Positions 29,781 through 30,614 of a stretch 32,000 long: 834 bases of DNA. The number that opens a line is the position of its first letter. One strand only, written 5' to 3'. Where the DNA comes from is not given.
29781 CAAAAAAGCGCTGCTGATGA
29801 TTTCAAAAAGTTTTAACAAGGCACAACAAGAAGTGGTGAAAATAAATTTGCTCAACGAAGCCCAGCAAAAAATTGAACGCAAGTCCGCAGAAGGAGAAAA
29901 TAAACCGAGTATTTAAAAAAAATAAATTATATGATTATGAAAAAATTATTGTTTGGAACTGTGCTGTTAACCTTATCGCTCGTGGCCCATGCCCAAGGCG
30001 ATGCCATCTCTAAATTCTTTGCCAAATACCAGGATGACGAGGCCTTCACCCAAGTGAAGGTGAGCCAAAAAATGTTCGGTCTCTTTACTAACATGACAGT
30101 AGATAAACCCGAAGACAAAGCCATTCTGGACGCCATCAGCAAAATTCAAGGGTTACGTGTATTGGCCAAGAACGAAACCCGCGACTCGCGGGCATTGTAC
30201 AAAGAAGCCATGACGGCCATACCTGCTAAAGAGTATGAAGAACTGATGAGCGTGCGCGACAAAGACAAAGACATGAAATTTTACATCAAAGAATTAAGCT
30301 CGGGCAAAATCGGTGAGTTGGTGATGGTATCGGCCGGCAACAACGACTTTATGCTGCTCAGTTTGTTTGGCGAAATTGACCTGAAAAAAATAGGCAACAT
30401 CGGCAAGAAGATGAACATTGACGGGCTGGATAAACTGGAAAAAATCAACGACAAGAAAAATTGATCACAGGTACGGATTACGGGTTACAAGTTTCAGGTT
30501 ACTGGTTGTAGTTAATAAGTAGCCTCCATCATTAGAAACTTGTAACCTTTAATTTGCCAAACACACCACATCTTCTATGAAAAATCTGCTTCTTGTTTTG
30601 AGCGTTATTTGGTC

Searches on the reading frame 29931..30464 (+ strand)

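Call 18: search_protein_families(library=pfam, proteins=[window:29931-30464:+], max_evalue=0.001)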
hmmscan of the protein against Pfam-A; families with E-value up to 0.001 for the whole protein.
window:29931-30464:+ (177 aa): 1 family
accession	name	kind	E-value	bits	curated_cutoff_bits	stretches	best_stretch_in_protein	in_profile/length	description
PF14060.11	DUF4252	-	2.8e-26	92.5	23.9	1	33-156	1-124/125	Domain of unknown function (DUF4252)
